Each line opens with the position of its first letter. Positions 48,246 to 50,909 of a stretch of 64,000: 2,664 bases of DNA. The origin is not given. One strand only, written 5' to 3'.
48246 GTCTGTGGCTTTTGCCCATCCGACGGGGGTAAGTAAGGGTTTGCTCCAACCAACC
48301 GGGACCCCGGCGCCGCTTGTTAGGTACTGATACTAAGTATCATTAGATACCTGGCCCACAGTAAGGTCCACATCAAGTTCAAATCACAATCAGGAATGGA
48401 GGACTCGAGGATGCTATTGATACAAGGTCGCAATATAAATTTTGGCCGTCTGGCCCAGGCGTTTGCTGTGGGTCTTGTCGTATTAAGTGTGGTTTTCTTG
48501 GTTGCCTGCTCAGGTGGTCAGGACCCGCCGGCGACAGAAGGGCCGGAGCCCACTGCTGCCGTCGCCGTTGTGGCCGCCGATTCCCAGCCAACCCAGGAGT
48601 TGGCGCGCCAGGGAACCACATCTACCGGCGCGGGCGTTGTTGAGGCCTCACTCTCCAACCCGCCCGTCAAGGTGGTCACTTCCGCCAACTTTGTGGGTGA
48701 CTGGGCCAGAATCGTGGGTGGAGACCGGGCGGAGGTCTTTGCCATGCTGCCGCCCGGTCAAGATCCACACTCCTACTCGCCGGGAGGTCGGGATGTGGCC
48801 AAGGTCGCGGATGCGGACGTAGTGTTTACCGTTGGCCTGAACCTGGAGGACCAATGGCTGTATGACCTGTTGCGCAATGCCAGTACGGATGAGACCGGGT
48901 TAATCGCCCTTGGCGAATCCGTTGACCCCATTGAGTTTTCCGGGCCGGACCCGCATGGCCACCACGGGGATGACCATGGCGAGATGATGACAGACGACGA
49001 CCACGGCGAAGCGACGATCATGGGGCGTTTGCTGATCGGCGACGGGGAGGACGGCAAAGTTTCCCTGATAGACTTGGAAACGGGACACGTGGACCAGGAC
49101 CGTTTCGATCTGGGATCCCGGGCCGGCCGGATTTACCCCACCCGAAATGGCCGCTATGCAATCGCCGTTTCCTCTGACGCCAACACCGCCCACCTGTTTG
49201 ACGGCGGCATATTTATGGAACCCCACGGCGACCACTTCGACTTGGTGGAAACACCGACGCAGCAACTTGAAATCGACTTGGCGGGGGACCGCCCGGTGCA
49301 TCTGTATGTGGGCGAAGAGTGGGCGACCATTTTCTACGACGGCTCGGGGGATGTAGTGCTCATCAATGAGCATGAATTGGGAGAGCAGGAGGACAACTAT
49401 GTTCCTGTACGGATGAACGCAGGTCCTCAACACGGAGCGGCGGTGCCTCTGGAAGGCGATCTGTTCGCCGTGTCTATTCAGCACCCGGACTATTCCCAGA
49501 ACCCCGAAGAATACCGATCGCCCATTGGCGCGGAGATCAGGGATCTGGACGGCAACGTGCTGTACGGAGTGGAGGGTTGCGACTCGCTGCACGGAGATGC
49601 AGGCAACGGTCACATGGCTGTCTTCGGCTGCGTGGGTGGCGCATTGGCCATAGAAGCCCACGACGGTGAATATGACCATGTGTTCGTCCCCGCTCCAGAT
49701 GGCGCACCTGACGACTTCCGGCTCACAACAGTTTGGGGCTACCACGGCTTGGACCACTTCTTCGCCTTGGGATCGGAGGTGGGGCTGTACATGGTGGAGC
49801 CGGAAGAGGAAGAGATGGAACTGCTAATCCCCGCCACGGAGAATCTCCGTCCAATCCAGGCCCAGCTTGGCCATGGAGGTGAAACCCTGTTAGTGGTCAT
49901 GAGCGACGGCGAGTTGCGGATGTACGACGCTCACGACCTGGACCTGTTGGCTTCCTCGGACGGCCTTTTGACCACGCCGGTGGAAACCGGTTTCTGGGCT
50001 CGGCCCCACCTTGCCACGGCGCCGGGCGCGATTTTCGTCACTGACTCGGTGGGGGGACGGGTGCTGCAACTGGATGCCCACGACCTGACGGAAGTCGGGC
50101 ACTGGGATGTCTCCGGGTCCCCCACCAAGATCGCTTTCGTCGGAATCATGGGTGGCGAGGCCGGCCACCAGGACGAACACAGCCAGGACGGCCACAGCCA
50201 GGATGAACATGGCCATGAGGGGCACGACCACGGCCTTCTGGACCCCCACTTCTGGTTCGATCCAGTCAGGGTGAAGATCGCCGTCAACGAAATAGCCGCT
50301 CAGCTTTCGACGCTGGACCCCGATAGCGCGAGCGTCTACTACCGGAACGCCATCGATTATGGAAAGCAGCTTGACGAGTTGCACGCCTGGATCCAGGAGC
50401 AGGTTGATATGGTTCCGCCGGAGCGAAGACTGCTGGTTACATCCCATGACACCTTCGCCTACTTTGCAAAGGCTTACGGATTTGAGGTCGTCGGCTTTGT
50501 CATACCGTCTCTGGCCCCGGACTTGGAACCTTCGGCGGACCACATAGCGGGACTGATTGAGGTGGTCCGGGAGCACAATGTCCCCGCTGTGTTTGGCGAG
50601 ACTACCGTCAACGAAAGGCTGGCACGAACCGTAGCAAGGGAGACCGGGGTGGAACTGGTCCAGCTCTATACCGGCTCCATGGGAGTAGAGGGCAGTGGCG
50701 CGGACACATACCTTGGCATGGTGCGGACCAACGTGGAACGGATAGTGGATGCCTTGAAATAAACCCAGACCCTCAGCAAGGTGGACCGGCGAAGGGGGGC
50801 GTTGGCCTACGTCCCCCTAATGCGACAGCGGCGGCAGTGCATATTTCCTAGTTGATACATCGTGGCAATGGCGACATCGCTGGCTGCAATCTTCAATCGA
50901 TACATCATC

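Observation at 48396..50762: Zinc-type substrate-binding protein with a ~380-aa propeller-like module nested inside its His-rich loop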

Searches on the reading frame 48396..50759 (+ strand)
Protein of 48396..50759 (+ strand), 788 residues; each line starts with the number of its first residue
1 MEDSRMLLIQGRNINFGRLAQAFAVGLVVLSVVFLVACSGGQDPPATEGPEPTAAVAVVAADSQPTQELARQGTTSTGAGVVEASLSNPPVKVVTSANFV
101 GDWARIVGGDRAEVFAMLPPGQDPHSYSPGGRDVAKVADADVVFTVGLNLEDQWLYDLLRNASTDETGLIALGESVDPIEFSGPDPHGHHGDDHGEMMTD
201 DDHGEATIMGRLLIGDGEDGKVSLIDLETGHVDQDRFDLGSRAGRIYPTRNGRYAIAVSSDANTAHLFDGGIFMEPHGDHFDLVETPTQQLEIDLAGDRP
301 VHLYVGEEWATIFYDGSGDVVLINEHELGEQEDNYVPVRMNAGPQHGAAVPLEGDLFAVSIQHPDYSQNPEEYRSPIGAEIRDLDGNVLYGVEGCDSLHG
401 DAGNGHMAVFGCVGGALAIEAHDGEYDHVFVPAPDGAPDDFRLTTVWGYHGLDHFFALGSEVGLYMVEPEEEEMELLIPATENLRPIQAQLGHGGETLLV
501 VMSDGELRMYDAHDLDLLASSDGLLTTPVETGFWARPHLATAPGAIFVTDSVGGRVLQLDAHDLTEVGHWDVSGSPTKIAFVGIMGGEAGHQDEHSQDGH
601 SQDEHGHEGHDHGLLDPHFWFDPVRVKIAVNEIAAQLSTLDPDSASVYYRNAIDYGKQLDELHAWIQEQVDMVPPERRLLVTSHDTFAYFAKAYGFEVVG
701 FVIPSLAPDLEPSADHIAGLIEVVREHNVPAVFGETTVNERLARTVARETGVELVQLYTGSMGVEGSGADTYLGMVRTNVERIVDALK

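Call 3: search_protein_families(library=pfam, proteins=[window:48396-50759:+], max_evalue=0.01)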
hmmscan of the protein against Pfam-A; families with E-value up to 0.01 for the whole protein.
window:48396-50759:+ (788 aa): 1 family
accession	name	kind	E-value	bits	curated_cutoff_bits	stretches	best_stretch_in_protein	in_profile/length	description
PF01297.22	ZnuA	-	1.1e-79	268.1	29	2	600-786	83-263/263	Zinc-uptake complex component A periplasmic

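Call 4: search_protein_families(library=ncbifam, proteins=[window:48396-50759:+], max_evalue=0.01)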
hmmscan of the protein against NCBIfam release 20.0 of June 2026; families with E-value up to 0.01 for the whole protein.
window:48396-50759:+ (788 aa): 11 families
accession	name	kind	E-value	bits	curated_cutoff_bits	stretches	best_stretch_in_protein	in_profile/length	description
NF040870.1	AztC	equivalog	1.5e-74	251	350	2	602-787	90-277/277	zinc ABC transporter substrate-binding protein AztC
NF053842.1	MnTportMntCDein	equivalog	3.9e-67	226.4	400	2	601-786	95-281/281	manganese ABC transporter substrate-binding protein MntC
TIGR03772.1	anch_rpt_subst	equivalog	3.1e-53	181.1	350.45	2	610-787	311-485/486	anchored repeat ABC transporter, substrate-binding protein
NF053703.1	Mn_SBP_EfaA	exception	7.5e-47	160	485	2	613-787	136-309/310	Mn/Fe ABC transporter substrate-binding lipoprotein EfaA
NF040928.1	ABC_lipo_SloC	subfamily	2.2e-44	151.8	525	2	610-787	126-302/304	metal ABC transporter substrate-binding lipoprotein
NF047355.1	ABC_bind_Mn_Staph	exception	7.6e-38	130.5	500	2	610-788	132-309/309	manganese ABC transporter substrate-binding lipoprotein MntC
NF038015.2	AztD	exception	1.3e-32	113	400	1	215-582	2-354/356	zinc metallochaperone AztD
NF007091.2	PRK09545.1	equivalog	2.6e-25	89.3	268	2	590-758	124-288/318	zinc ABC transporter substrate-binding protein ZnuA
NF033605.1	Zn_bnd_ABC_AdcA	exception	1.3e-24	87.1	700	2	592-787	127-322/517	zinc ABC transporter substrate-binding lipoprotein AdcA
NF047631.1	SodCMycob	equivalog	0.00056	19.6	230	1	22-100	10-88/236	superoxide dismutase[Cu-Zn]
NF058595.1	invert_tail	domain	0.0071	16.7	37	0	11-61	45-98/113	lipo-invert putative C-terminal anchoring domain-containing protein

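Call 5: search_solved_structures(query=window:48396-50759:+, max_evalue=0.001, show_alignments=3)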
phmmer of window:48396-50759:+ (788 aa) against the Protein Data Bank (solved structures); distinct sequences matched with E-value up to 0.001: 54.
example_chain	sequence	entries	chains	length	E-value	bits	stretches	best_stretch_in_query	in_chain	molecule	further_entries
4uto_A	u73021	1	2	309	1.5e-41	146.1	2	610-787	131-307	MANGANESE ABC TRANSPORTER SUBSTRATE-BINDING LIPOPROTEIN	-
1psz_A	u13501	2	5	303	1.8e-41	145.8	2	610-787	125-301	PROTEIN (SURFACE ANTIGEN PSAA) | MANGANESE ABC TRANSPORTER SUBSTRATE-BINDING LIPOPROTEIN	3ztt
4utp_A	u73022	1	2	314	2.3e-41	145.5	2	610-787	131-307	MANGANESE ABC TRANSPORTER SUBSTRATE-BINDING LIPOPROTEIN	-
3zk9_A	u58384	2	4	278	6.2e-41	144.1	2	610-787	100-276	MANGANESE ABC TRANSPORTER SUBSTRATE-BINDING LIPOPROTEIN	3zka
3zk8_A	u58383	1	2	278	8.5e-41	143.6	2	610-787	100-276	MANGANESE ABC TRANSPORTER SUBSTRATE-BINDING LIPOPROTEIN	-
3zk7_A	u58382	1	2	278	8.5e-41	143.6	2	610-787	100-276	MANGANESE ABC TRANSPORTER SUBSTRATE-BINDING LIPOPROTEIN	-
3hh8_A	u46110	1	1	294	7.5e-36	127.3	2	611-787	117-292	Metal ABC transporter substrate-binding lipoprotein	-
8yj8_A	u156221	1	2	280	7.8e-36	127.2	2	611-787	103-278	Iron ABC transporter substrate-binding lipoprotein MtsA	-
8yj5_A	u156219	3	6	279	9.5e-36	126.9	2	611-787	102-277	Iron ABC transporter substrate-binding lipoprotein MtsA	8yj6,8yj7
6q1c_A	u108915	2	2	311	1.1e-35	126.7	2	608-784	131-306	Periplasmic chelated iron-binding protein YfeA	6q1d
5uxs_A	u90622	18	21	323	1.3e-35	126.5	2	608-784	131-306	Periplasmic chelated iron-binding protein YfeA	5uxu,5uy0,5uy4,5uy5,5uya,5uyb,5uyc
3mfq_A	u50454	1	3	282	6.2e-35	124.2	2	595-788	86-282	High-affinity zinc uptake system protein znuA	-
5w56_A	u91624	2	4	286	4.6e-34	121.3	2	605-787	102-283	Periplasmic solute binding protein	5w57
5kzj_A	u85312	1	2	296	7.2e-34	120.7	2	611-787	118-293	Periplasmic solute binding protein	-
4k3v_A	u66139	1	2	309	1.1e-32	116.8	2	80-200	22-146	ABC superfamily ATP binding cassette transporter, binding protein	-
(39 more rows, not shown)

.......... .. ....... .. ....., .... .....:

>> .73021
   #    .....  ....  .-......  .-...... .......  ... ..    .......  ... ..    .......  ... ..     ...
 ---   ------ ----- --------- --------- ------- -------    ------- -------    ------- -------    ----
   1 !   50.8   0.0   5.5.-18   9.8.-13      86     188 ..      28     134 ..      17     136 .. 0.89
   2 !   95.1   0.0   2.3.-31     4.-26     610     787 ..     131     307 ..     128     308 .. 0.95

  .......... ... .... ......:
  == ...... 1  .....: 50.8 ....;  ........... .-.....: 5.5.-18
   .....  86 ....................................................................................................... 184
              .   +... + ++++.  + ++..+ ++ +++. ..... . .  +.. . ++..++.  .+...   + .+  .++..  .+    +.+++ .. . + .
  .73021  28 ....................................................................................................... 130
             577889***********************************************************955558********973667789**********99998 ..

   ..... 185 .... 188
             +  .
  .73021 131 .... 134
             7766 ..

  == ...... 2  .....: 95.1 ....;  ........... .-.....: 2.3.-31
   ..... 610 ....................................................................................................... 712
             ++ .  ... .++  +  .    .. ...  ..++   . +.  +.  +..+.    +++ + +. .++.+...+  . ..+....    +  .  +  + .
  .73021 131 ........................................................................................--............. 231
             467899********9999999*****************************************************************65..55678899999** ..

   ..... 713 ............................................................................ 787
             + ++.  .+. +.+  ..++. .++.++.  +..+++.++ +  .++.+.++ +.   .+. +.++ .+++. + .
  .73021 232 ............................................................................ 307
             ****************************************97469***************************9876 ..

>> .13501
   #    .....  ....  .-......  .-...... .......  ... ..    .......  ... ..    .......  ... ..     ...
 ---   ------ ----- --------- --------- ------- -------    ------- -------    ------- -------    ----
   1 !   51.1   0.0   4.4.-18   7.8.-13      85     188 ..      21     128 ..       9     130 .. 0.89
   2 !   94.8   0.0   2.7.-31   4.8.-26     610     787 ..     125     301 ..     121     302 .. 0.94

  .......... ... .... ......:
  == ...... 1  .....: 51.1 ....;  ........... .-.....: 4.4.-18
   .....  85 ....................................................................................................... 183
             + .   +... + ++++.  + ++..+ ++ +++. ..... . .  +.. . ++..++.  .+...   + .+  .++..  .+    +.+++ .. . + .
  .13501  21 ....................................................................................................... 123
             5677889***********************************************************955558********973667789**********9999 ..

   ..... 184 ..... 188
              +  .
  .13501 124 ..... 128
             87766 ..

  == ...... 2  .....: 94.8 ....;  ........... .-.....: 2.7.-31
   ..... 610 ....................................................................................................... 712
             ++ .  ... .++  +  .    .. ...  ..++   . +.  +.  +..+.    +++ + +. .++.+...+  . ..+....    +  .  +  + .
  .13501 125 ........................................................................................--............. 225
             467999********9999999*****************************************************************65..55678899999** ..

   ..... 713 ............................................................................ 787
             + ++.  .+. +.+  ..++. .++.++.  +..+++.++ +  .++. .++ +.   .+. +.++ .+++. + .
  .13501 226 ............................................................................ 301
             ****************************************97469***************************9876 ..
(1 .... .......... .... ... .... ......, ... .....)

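Call 6: find_homologous_proteins(query=window:48396-50759:+, max_evalue=0.00001)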
Query window:48396-50759:+ (788 aa): 672 proteins with E <= 0.00001 among 8000 candidates; the best 120 are listed.
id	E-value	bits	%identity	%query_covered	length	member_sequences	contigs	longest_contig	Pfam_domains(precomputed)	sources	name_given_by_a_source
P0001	0.0e+0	1792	100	99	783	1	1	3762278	PF01297.23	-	-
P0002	0.0e+0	1601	89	99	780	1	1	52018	PF01297.23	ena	-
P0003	0.0e+0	1413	80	99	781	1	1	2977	PF01297.23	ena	-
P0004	0.0e+0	1396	78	99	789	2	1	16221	PF01297.23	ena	-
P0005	0.0e+0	1382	78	99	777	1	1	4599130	PF01297.23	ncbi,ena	-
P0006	0.0e+0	1360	77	99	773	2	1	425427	PF01297.23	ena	-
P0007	0.0e+0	1354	78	99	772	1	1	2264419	PF01297.23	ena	-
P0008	0.0e+0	1349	77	99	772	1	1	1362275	PF01297.23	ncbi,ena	-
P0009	0.0e+0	1346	78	99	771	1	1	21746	PF01297.23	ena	-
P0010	0.0e+0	1346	77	99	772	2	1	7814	PF01297.23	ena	-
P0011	0.0e+0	1345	77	99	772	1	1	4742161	PF01297.23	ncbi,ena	-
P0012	0.0e+0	1341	77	99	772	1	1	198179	PF01297.23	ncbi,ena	-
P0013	0.0e+0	1334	75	99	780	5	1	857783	PF01297.23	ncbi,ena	-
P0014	0.0e+0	1332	76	99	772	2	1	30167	PF01297.23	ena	-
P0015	0.0e+0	1322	76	99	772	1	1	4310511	PF01297.23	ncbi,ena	-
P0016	0.0e+0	1317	76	99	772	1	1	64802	PF01297.23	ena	-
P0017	0.0e+0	1292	75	99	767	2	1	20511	PF01297.23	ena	-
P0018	0.0e+0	1286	73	99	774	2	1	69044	PF01297.23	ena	-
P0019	0.0e+0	1271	72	99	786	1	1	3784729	PF01297.23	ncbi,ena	-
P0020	0.0e+0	1234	70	99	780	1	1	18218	PF01297.23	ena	-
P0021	0.0e+0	1231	81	85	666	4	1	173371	PF01297.23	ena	-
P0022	0.0e+0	1223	69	99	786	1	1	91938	PF01297.23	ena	-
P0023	0.0e+0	1207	69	99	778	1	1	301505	PF01297.23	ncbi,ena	-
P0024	0.0e+0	1206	68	99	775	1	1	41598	PF01297.23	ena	-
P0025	0.0e+0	1199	69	99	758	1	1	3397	PF01297.23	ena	-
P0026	0.0e+0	1191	67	99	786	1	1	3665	PF01297.23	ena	-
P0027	0.0e+0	1190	67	99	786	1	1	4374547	PF01297.23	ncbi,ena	-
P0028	0.0e+0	1189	68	99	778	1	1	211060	PF01297.23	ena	-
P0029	0.0e+0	1189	67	99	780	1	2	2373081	PF01297.23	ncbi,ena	-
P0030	0.0e+0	1186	69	99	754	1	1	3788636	PF01297.23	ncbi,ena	-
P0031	0.0e+0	1182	68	99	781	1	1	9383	PF01297.23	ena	-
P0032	0.0e+0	1182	74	89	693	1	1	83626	PF01297.23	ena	-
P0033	0.0e+0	1178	67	99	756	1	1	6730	PF01297.23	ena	-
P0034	0.0e+0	1177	74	91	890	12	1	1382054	PF01297.23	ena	-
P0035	0.0e+0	1176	68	99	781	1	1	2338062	PF01297.23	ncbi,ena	-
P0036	0.0e+0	1174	67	99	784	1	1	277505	PF01297.23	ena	-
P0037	0.0e+0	1174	66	99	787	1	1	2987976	PF01297.23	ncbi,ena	-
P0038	0.0e+0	1171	66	99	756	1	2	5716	PF01297.23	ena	-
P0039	0.0e+0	1170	71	89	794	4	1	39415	PF01297.23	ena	-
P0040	0.0e+0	1170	67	99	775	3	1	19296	PF01297.23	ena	-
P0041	0.0e+0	1170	66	99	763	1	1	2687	PF01297.23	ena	-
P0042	0.0e+0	1169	66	99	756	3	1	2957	PF01297.23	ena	-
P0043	0.0e+0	1166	73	89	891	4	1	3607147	PF01297.23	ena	-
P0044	0.0e+0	1164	67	99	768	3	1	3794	PF01297.23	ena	-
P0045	0.0e+0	1161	65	99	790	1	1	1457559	PF01297.23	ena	-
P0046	0.0e+0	1160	65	99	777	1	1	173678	PF01297.23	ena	-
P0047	0.0e+0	1159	66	99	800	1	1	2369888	PF01297.23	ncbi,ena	-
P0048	0.0e+0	1159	74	89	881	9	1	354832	PF01297.23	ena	-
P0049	0.0e+0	1157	66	99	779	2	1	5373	PF01297.23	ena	-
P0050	0.0e+0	1154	65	98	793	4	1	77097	PF01297.23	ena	-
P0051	0.0e+0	1152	65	99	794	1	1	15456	PF01297.23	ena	-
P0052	0.0e+0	1151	65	99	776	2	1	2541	PF01297.23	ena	-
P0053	0.0e+0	1149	65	99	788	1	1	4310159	PF01297.23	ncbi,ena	-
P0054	0.0e+0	1149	64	99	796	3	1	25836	PF01297.23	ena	-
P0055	0.0e+0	1148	64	99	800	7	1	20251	PF01297.23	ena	-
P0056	0.0e+0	1146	65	99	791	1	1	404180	PF01297.23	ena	-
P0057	0.0e+0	1145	67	99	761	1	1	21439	PF01297.23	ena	-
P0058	0.0e+0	1145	67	99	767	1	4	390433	PF01297.23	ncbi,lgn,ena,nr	ncbi:MAG: metal ABC transporter substrate-binding protein [Chloroflexota bacterium]|nr:metal ABC tra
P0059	0.0e+0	1144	63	99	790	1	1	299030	PF01297.23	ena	-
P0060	0.0e+0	1143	64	98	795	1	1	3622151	PF01297.23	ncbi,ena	-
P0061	0.0e+0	1143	72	88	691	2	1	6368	PF01297.23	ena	-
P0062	0.0e+0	1142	67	99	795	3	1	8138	PF01297.23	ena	-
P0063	0.0e+0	1141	68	89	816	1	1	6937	PF01297.23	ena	-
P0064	0.0e+0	1140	69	89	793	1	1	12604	PF01297.23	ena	-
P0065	0.0e+0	1139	64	99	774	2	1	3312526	PF01297.23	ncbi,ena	-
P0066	0.0e+0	1139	71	89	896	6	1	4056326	PF01297.23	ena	-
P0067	0.0e+0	1138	69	89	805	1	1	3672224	PF01297.23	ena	-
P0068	0.0e+0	1138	63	99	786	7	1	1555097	PF01297.23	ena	-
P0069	0.0e+0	1135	66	97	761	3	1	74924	PF01297.23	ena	-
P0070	0.0e+0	1135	67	99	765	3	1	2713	PF01297.23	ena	-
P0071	0.0e+0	1134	62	98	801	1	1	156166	PF01297.23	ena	-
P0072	0.0e+0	1133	70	89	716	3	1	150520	PF01297.23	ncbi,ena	-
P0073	0.0e+0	1132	64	99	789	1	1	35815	PF01297.23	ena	-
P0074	0.0e+0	1131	64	77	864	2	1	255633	PF01297.23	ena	-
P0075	0.0e+0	1130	63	98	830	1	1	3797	PF01297.23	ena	-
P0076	0.0e+0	1129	72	89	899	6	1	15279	PF01297.23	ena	-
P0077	0.0e+0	1129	65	99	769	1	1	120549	PF01297.23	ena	-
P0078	0.0e+0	1129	65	97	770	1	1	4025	PF01297.23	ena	-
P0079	0.0e+0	1128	65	99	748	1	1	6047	PF01297.23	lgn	-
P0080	0.0e+0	1128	70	89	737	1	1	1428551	PF01297.23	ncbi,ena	-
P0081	0.0e+0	1126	63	98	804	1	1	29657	PF01297.23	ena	-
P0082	0.0e+0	1124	62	98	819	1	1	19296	PF01297.23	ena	-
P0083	0.0e+0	1124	63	99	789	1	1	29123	PF01297.23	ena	-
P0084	0.0e+0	1124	65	99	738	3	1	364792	PF01297.23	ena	-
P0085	0.0e+0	1123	64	98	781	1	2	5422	PF01297.23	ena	-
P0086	0.0e+0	1121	64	98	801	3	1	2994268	PF01297.23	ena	-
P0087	0.0e+0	1121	64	98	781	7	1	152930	PF01297.23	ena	-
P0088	0.0e+0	1116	64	99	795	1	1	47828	PF01297.23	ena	-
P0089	0.0e+0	1116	63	99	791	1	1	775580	PF01297.23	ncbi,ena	-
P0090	0.0e+0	1113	64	98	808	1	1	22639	PF01297.23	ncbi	-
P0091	0.0e+0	1113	62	99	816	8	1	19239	PF01297.23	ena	-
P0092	0.0e+0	1112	62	99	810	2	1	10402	PF01297.23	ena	-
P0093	0.0e+0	1112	69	89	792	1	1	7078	PF01297.23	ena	-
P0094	0.0e+0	1112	64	99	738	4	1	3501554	PF01297.23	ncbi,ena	-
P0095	0.0e+0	1111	70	89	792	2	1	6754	PF01297.23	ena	-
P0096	0.0e+0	1110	63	99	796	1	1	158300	PF01297.23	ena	-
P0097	0.0e+0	1110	62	99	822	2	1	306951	PF01297.23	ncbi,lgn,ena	-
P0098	0.0e+0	1110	68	91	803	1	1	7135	PF01297.23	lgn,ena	-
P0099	0.0e+0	1110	69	89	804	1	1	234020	PF01297.23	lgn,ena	-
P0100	0.0e+0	1109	68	89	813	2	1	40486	PF01297.23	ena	-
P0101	0.0e+0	1108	70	88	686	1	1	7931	PF01297.23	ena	-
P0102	0.0e+0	1108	69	89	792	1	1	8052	PF01297.23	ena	-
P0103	0.0e+0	1107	63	99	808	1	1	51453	PF01297.23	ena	-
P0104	0.0e+0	1106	68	91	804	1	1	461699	PF01297.23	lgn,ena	-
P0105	0.0e+0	1105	63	99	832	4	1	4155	PF01297.23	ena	-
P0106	0.0e+0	1102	62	99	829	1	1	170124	PF01297.23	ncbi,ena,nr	ncbi:MAG: metal ABC transporter substrate-binding protein [Chloroflexota bacterium]|nr:metal ABC tra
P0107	0.0e+0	1102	60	99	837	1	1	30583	PF01297.23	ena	-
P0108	0.0e+0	1102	61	99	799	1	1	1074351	PF01297.23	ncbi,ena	-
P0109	0.0e+0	1101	69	89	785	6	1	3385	PF01297.23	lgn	-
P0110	0.0e+0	1100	68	89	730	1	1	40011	PF01297.23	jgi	-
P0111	0.0e+0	1092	66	89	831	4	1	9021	PF01297.23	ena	-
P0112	0.0e+0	1092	62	99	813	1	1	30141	PF01297.23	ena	-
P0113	0.0e+0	1090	61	99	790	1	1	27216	PF01297.23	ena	-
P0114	0.0e+0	1087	70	85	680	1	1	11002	PF01297.23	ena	-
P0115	0.0e+0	1087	69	64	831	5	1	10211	PF01297.23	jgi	-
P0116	0.0e+0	1085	62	99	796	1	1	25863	PF01297.23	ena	-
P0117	0.0e+0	1084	61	99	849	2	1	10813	PF01297.23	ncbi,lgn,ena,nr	ncbi:MAG: hypothetical protein F4X65_10995 [Chloroflexi bacterium]|nr:hypothetical protein [Chlorofl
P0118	0.0e+0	1083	61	99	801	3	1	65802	PF01297.23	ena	-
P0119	0.0e+0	1082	59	99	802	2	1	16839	PF01297.23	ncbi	-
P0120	0.0e+0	1082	64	97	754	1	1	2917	PF01297.23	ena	-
